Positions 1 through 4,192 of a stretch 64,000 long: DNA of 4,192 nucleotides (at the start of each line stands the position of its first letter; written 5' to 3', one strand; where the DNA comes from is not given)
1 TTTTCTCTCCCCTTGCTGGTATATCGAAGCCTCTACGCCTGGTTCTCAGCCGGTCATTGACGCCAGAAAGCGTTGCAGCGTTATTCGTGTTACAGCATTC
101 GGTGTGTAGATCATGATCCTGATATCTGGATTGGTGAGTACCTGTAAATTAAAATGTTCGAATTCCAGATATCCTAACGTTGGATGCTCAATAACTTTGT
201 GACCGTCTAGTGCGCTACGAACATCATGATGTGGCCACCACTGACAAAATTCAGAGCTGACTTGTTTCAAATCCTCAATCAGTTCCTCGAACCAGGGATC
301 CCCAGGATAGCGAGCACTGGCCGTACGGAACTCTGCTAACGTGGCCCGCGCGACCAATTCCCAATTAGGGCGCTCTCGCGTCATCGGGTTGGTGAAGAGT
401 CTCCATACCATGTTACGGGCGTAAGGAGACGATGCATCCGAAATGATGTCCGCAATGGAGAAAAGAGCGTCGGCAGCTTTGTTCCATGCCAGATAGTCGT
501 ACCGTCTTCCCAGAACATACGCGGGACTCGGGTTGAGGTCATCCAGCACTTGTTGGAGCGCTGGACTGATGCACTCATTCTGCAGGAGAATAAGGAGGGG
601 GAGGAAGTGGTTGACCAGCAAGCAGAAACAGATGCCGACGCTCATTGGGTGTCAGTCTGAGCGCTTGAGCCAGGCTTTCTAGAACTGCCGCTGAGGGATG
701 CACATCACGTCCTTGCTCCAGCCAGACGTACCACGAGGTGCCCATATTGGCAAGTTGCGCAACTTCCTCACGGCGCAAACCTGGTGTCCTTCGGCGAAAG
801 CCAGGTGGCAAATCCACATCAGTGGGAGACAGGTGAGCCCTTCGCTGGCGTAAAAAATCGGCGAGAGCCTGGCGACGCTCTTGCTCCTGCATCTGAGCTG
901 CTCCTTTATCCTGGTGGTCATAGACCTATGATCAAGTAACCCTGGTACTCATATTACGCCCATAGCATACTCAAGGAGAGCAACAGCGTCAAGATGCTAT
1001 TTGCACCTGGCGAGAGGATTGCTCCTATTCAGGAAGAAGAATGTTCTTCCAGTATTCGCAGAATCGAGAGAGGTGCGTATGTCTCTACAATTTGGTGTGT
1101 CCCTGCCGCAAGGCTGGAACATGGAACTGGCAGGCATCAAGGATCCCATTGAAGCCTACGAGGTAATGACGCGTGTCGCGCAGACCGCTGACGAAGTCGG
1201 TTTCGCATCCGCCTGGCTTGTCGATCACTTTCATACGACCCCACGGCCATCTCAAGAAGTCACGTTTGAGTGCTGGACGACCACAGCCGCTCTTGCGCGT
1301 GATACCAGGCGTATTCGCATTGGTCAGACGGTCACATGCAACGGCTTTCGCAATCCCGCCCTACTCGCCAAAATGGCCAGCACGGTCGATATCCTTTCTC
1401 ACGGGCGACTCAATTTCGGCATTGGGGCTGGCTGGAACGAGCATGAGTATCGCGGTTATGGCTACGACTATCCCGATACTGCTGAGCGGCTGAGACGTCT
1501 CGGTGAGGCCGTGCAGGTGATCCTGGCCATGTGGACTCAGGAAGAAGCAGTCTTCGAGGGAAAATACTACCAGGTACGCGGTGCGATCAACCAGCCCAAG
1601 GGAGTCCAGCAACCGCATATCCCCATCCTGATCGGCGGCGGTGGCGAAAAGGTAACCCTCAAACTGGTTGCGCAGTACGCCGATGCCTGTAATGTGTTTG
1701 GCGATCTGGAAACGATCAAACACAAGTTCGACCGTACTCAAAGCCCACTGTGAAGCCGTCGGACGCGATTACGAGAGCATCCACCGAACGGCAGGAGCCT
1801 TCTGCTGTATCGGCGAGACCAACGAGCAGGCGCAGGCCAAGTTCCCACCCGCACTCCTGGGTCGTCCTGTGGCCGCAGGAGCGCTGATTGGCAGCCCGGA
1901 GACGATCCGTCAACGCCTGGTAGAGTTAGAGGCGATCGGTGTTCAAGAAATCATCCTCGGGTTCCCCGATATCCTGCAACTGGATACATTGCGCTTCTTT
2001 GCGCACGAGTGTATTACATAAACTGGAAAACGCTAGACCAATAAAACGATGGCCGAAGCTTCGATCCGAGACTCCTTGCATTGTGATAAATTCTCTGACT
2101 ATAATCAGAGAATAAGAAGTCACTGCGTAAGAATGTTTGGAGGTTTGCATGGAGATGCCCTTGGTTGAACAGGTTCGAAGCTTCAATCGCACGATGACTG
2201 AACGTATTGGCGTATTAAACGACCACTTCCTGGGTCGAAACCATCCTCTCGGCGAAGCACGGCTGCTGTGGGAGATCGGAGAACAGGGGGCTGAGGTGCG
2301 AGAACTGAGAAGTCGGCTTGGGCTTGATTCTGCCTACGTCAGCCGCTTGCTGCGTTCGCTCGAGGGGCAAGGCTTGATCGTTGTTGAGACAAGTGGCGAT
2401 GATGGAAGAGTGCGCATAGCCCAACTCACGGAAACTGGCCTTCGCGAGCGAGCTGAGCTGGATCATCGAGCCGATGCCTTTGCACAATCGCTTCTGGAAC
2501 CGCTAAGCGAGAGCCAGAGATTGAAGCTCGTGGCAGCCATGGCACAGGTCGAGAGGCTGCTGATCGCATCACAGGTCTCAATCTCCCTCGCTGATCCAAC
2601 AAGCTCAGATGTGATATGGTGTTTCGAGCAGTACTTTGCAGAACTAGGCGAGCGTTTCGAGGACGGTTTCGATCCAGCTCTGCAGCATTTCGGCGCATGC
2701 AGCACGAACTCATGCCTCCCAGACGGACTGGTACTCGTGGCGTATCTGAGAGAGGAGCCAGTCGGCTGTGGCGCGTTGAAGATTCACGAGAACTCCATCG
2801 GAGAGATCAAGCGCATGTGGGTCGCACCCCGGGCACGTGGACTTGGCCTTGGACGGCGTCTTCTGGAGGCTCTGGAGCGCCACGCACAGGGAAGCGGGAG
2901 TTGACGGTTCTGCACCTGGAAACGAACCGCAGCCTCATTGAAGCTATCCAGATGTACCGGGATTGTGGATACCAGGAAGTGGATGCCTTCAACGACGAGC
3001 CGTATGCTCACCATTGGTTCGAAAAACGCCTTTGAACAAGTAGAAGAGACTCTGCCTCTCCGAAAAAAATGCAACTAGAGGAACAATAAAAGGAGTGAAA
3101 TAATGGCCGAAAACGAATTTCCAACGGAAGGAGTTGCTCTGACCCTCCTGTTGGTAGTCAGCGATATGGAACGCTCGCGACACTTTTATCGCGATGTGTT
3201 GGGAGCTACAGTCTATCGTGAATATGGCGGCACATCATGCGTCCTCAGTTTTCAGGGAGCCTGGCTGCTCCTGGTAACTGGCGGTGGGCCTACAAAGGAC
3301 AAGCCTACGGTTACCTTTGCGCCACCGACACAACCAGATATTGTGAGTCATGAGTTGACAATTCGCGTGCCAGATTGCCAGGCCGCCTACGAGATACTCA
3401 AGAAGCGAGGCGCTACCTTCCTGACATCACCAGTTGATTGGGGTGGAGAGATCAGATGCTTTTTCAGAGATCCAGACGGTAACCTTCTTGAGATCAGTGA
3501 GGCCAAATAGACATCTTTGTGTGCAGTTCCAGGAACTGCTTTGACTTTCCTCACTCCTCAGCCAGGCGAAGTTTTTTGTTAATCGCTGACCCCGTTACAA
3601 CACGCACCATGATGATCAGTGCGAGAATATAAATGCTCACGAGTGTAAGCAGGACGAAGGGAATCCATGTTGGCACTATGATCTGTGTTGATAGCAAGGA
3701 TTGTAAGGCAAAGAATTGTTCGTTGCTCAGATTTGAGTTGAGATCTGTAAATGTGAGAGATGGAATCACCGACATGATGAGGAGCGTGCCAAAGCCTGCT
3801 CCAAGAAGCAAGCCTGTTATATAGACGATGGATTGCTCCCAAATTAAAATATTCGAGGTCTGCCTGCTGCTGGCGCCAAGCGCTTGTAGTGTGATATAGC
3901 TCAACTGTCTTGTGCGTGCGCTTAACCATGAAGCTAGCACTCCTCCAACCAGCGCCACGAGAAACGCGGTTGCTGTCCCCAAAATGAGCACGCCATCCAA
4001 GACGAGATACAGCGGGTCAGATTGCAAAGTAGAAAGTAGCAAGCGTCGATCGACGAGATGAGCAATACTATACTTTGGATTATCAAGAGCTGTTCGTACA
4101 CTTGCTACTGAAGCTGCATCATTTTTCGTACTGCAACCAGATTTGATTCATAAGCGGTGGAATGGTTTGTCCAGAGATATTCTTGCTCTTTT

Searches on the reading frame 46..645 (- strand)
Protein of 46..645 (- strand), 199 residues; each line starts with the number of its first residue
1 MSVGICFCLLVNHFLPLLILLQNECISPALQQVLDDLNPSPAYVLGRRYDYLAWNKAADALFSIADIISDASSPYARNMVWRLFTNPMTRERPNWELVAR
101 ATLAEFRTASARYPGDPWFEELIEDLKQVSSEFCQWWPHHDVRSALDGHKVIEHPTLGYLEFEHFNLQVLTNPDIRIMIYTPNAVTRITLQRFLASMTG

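Call 78: search_protein_families(library=pfam, proteins=[window:46-645:-], max_evalue=0.0001)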
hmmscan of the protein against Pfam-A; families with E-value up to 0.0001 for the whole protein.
window:46-645:- (199 aa): 1 family
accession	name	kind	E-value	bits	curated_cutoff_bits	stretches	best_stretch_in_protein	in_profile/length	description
PF17765.7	MLTR_LBD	-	7.6e-48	163.2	26.3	1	26-185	1-157/168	MmyB-like transcription regulator ligand binding domain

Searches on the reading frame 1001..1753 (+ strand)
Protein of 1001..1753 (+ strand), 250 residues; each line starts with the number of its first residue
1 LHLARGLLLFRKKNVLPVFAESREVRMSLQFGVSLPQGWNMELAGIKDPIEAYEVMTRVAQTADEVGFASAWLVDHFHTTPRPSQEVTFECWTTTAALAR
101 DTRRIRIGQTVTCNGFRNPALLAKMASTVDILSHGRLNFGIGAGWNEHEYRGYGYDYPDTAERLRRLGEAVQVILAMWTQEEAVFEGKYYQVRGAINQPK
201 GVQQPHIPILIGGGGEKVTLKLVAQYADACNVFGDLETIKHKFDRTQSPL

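Call 78: search_protein_families(library=pfam, proteins=[window:1001-1753:+], max_evalue=0.0001)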
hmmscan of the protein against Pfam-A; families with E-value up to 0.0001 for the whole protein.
window:1001-1753:+ (250 aa): 1 family
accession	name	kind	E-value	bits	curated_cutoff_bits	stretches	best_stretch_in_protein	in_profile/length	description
PF00296.26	Bac_luciferase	-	3.2e-46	158.6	27.9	1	46-245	19-205/314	Luciferase-like monooxygenase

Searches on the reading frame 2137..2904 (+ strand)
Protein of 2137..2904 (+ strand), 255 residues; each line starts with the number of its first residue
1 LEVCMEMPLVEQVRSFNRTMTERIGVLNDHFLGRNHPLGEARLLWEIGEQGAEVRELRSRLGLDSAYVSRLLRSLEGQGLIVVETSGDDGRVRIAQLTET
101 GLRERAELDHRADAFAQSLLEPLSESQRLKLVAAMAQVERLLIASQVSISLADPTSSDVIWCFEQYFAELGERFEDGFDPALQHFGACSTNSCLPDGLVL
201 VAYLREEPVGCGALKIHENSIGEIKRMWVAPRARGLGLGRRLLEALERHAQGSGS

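Call 78: search_protein_families(library=pfam, proteins=[window:2137-2904:+], max_evalue=0.0001)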
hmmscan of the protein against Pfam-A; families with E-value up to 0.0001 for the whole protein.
window:2137-2904:+ (255 aa): 6 families
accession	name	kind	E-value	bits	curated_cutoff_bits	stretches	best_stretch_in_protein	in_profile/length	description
PF00583.31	Acetyltransf_1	-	4.5e-12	46.7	20.7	1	192-254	28-92/116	Acetyltransferase (GNAT) family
PF13508.13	Acetyltransf_7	-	7e-11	42.8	27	1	196-250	2-56/84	Acetyltransferase (GNAT) domain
PF12802.13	MarR_2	-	1.3e-10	41.7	27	1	40-91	7-60/61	MarR family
PF01047.28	MarR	-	4e-08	33.5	24.6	1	40-92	5-58/59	MarR family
PF13673.13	Acetyltransf_10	-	4.3e-06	27.2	23.6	1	198-251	32-81/128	Acetyltransferase (GNAT) domain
PF21863.2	HTH_67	-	5e-05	23.5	27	1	49-147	179-266/268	Helix-turn-helix family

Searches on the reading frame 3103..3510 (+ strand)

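Call 78: search_protein_families(library=pfam, proteins=[window:3103-3510:+], max_evalue=0.0001)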
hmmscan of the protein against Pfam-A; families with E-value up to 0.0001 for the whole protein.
window:3103-3510:+ (135 aa): 4 families
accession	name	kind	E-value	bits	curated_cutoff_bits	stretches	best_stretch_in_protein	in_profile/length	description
PF00903.31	Glyoxalase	-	2.3e-14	54.2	20.6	1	15-131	5-121/121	Glyoxalase/Bleomycin resistance protein/Dioxygenase superfamily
PF12681.13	Glyoxalase_2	-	1.2e-08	35.3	30.1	1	15-134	4-116/118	Glyoxalase-like domain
PF18029.7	Glyoxalase_6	-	2.5e-07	31.7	23.6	1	19-131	6-105/106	Glyoxalase-like domain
PF22677.2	Ble-like_N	-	2.1e-06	27.8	24.5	1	15-37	5-27/41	Bleomycin resistance protein-like N-terminal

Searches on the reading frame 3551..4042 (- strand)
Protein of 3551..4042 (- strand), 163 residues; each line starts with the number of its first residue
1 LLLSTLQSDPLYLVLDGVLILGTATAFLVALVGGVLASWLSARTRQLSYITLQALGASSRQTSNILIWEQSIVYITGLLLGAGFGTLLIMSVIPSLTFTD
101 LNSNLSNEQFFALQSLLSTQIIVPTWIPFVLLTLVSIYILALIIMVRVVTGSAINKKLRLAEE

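Call 78: search_protein_families(library=pfam, proteins=[window:3551-4042:-], max_evalue=0.0001)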
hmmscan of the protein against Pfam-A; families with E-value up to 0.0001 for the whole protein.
window:3551-4042:- (163 aa): 1 family
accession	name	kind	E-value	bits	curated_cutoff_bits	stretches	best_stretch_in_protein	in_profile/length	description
PF02687.27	FtsX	-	2e-09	38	25.5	1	24-148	5-114/120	FtsX-like permease C-terminal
